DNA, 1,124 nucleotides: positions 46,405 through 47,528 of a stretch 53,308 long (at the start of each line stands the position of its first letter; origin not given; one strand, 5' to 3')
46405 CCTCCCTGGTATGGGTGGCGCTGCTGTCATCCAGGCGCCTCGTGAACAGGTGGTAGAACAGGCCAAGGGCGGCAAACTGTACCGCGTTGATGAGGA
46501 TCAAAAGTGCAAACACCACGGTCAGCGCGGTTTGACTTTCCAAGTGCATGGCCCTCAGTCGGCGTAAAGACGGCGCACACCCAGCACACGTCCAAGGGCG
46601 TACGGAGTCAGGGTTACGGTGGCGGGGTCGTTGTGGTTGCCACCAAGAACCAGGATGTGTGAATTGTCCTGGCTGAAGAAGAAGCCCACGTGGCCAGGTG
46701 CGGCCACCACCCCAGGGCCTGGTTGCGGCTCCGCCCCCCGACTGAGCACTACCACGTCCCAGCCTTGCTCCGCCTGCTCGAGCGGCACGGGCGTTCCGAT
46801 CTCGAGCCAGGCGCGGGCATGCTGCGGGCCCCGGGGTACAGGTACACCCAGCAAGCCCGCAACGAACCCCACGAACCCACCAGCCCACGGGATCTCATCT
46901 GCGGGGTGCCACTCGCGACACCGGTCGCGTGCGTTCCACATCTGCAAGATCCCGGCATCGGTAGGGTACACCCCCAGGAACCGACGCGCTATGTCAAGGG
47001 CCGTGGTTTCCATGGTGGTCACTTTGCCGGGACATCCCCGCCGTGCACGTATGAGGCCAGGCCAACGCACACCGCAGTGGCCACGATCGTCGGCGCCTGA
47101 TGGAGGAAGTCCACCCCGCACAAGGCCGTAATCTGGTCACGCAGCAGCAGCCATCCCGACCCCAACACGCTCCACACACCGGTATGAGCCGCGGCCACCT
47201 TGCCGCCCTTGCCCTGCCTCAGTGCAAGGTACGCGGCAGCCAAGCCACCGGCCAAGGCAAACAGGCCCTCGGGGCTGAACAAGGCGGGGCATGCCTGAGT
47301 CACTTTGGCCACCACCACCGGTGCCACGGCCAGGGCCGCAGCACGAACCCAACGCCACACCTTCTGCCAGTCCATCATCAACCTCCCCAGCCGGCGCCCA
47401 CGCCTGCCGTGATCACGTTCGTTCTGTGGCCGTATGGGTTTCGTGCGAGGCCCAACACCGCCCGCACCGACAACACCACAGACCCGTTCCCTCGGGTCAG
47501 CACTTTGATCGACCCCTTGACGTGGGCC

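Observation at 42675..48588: A ~6 kb accessory island splits the lambda-like packaging/head module between terL and gpW/portal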

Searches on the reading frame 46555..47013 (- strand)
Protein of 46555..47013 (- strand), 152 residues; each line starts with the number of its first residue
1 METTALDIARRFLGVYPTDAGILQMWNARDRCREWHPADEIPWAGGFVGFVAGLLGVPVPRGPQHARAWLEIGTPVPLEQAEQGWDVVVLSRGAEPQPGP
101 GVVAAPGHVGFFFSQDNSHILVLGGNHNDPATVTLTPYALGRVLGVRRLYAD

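Call 7: search_protein_families(library=pfam, max_evalue=0.01, proteins=[window:46555-47013:-])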
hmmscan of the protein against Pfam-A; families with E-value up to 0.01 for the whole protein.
window:46555-47013:- (152 aa): 0 families

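Call 8: search_protein_families(library=phrogs, max_evalue=0.001, proteins=[window:46555-47013:-])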
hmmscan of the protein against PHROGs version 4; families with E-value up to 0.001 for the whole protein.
window:46555-47013:- (152 aa): 1 family
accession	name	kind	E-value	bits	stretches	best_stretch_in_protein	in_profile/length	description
phrog_1259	-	tail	4.8e-12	45.4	1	2-147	988-1127/1179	baseplate hub subunit and tail lysozyme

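Call 26: search_protein_families(library=ncbifam, max_evalue=0.01, proteins=[window:46555-47013:-])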
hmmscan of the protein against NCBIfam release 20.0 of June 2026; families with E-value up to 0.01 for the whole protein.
window:46555-47013:- (152 aa): 1 family
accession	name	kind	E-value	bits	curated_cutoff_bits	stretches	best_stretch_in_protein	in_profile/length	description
TIGR02594.1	TIGR02594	subfamily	1.2e-14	54.7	70.55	1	26-147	27-131/132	TIGR02594 family protein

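Call 27: search_protein_families(library=pfam, max_evalue=1, proteins=[window:46555-47013:-])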
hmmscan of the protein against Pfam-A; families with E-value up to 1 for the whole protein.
window:46555-47013:- (152 aa): 0 families

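Call 34: search_solved_structures(query=window:46555-47013:-, max_evalue=1, show_alignments=2)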
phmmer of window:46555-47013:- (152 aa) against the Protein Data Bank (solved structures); distinct sequences matched with E-value up to 1: 8.
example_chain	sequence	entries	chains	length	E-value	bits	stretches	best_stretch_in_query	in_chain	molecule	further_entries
4f4m_A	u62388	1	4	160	0.17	14.5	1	44-88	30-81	papain peptidoglycan amidase effector Tse1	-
4f0w_A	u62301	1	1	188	0.25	14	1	44-87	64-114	Putative uncharacterized protein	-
4eqa_A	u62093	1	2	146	0.28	13.8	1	45-88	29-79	Putative uncharacterized protein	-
7tvh_A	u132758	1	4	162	0.34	13.5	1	45-88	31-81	Peptidoglycan amidase Tse1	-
4fgd_A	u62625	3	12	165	0.37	13.4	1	45-88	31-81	Tse1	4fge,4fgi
4eob_A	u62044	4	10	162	0.37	13.4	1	45-88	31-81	type VI amidase effector Tse1 | Putative uncharacterized protein | toxic effector Tse1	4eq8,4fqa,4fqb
3vpi_A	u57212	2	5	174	0.4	13.3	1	45-88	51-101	type VI secretion exported 1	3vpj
4f0v_A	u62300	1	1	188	0.53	12.9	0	45-87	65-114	Putative uncharacterized protein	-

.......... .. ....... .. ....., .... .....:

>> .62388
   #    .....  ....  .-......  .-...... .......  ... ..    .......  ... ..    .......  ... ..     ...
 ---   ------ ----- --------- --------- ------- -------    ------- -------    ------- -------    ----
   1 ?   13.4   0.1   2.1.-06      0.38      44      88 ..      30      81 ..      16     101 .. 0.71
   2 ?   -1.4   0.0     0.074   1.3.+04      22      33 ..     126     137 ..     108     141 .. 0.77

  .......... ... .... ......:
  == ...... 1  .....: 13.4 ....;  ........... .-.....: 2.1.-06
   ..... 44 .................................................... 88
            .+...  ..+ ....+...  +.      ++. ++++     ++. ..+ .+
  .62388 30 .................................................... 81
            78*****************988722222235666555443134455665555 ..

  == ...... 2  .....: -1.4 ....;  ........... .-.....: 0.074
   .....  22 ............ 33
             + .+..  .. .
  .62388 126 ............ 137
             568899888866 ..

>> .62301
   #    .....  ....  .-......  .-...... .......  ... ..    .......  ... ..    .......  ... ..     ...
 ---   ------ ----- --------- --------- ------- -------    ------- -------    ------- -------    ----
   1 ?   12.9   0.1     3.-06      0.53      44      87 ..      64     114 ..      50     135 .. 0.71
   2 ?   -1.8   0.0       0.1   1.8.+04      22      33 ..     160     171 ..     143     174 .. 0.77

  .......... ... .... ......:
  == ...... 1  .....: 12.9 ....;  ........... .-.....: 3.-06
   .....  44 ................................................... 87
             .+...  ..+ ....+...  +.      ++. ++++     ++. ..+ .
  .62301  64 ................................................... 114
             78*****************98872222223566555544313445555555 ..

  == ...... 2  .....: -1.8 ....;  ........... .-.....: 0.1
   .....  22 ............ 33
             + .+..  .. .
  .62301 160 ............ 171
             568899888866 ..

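Call 54: search_protein_representatives(protein=window:46555-47013:-)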
Query: 152 residues. Proteins with E-value up to 0.001 (for the whole library): 1134; up to 1e-10: 200; up to 1e-30: 1. The best 150 are listed.
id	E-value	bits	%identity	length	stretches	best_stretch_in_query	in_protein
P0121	1.5e-100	349.8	100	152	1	1-152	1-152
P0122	4.0e-28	114.2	47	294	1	1-151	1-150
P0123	3.1e-27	111.3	46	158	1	1-150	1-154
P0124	7.8e-27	110.0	58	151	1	38-149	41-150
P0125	2.3e-26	108.5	43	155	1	3-150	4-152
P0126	1.3e-25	106.0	46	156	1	3-150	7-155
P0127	3.0e-25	104.9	42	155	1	8-149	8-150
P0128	6.9e-25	103.7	48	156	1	2-149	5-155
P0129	2.2e-24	102.0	44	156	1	8-149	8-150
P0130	2.4e-24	101.9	49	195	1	4-149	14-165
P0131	3.0e-24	101.6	46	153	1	4-149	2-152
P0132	4.5e-24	101.0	51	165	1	1-151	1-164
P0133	9.8e-24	99.9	44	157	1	4-150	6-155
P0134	2.7e-23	98.5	41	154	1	2-150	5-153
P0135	3.2e-23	98.2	48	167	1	4-149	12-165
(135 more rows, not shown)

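Call 101: search_protein_families(library=padloc, max_evalue=0.01, proteins=[window:46555-47013:-])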
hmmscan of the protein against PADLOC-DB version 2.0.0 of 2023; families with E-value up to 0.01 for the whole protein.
window:46555-47013:- (152 aa): 0 families

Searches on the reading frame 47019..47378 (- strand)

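Call 7: search_protein_families(library=pfam, max_evalue=0.01, proteins=[window:47019-47378:-])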
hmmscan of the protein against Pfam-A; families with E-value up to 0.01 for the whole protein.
window:47019-47378:- (119 aa): 0 families

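Call 8: search_protein_families(library=phrogs, max_evalue=0.001, proteins=[window:47019-47378:-])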
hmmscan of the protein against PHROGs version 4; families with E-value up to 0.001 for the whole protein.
window:47019-47378:- (119 aa): 0 families

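Call 26: search_protein_families(library=ncbifam, max_evalue=0.01, proteins=[window:47019-47378:-])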
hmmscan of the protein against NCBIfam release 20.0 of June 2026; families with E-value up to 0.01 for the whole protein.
window:47019-47378:- (119 aa): 0 families

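Call 27: search_protein_families(library=pfam, max_evalue=1, proteins=[window:47019-47378:-])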
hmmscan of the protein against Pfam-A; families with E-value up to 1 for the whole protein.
window:47019-47378:- (119 aa): 1 family
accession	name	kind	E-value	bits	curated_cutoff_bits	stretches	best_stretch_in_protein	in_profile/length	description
PF17647.6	DUF5518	-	0.31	11.6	27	1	10-83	1-72/116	Family of unknown function (DUF5518)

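Call 101: search_protein_families(library=padloc, max_evalue=0.01, proteins=[window:47019-47378:-])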
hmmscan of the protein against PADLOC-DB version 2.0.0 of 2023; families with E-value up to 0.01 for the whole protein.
window:47019-47378:- (119 aa): 0 families
